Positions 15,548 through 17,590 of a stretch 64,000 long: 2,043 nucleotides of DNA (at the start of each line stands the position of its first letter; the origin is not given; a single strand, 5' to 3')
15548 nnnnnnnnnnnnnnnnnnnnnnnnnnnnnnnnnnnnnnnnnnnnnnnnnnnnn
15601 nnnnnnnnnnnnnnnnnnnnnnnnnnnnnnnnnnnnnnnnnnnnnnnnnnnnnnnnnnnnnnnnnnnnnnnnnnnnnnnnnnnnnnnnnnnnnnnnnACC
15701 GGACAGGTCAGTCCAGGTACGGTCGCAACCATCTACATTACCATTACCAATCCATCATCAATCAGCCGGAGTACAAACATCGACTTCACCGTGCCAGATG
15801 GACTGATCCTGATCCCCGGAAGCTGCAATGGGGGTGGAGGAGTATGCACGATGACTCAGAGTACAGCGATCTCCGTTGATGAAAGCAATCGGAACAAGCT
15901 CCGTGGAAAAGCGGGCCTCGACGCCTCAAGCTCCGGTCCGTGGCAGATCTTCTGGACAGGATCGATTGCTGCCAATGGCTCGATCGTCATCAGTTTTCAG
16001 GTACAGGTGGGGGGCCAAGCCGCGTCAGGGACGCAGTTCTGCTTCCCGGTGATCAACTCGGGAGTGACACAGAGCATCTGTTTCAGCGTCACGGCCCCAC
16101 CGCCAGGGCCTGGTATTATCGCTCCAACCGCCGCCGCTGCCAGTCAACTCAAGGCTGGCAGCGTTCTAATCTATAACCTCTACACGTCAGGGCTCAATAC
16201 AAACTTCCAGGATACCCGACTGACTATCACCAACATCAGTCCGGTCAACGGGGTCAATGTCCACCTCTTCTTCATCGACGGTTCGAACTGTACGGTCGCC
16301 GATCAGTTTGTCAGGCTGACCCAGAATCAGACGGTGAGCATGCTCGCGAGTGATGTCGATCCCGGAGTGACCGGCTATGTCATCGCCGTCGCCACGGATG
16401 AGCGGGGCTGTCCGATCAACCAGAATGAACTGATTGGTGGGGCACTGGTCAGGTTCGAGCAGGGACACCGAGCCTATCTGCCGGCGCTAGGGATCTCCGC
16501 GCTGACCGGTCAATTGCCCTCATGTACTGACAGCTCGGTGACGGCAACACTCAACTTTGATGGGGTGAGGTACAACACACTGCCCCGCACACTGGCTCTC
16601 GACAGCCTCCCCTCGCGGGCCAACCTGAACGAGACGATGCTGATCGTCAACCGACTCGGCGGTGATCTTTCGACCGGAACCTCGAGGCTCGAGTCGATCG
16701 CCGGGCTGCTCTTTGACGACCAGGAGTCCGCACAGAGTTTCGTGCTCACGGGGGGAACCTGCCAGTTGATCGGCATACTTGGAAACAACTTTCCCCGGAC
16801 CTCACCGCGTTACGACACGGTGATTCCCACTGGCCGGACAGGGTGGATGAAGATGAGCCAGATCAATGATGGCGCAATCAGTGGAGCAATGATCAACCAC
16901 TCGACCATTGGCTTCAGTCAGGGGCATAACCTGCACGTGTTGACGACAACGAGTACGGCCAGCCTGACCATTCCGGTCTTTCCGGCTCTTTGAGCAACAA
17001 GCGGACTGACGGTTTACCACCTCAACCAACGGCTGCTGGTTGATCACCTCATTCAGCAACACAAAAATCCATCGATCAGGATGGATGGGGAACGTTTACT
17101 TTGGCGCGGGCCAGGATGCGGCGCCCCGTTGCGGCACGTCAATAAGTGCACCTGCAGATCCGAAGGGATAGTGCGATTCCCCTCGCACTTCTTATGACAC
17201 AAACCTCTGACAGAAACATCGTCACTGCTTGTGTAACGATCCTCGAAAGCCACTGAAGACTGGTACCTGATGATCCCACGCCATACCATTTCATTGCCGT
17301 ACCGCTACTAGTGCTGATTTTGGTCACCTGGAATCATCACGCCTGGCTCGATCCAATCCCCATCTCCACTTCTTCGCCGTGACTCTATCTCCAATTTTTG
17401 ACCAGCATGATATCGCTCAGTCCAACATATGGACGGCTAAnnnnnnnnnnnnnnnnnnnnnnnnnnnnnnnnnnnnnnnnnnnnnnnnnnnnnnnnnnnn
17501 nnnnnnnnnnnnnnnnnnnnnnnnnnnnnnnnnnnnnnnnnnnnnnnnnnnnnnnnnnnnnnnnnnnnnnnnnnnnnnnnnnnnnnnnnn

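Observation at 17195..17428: ~215 bp non-coding element ~96% identical at two loci, better conserved than the flanking duplicated coding sequence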

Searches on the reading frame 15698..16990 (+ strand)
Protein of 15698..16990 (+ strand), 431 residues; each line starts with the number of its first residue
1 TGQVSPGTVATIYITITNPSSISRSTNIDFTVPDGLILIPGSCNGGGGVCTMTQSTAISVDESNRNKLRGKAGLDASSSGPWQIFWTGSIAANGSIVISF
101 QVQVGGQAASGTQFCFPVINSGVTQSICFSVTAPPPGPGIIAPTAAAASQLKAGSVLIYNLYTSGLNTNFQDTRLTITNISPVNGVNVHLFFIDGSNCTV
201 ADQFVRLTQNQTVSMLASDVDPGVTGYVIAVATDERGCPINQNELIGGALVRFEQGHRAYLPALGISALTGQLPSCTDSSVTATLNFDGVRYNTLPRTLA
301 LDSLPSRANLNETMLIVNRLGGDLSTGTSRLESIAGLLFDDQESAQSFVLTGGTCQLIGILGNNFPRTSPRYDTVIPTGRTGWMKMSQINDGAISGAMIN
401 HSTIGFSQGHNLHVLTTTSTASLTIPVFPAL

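Call 40: find_homologous_proteins(query=window:15698-16990:+, max_evalue=1e-100)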
Query window:15698-16990:+ (431 aa): 44 proteins with E <= 1e-100 among 8000 candidates.
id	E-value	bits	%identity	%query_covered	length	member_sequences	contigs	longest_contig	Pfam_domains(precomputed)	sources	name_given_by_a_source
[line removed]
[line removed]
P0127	8.3e-139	481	54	100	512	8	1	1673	-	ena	-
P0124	2.7e-134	466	55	99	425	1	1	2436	-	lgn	-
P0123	1.2e-132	461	55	96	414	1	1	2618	-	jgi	jgi:hypothetical protein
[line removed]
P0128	2.6e-130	453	61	80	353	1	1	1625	-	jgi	jgi:hypothetical protein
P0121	1.8e-129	450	53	100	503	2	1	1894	-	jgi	jgi:hypothetical protein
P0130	7.5e-129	448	54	99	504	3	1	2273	-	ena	-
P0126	5.1e-125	436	51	99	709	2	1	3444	PF05345.19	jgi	jgi:hypothetical protein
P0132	7.7e-124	432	52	97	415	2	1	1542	-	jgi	jgi:hypothetical protein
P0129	2.6e-123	430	52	98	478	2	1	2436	-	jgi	jgi:hypothetical protein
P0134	4.8e-123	429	53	99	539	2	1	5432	-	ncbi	-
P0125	1.2e-122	428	51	99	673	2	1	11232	PF14312.13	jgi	jgi:hypothetical protein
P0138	1.6e-122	427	53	99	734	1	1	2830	PF13540.13,PF25390.2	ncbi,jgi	jgi:hypothetical protein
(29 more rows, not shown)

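Call 57: search_protein_families(library=pfam, proteins=[window:15698-16990:+], max_evalue=0.1)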
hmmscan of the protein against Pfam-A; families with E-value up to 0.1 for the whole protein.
window:15698-16990:+ (431 aa): 0 families

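Call 58: search_protein_families(library=ncbifam, proteins=[window:15698-16990:+], max_evalue=0.01)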
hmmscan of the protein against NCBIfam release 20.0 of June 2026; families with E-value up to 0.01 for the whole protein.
window:15698-16990:+ (431 aa): 0 families

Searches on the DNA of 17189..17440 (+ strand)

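Call 67: search_dna_similar(query=window:17189-17440:+, collection=plasmids, mode=distant, max_evalue=0.001)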
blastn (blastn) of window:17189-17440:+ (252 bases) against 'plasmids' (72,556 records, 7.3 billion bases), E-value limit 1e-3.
No match.
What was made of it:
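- There is no plasmid match (call 67).
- Tried and rejected: A distant blastn search gave no match (call 67).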
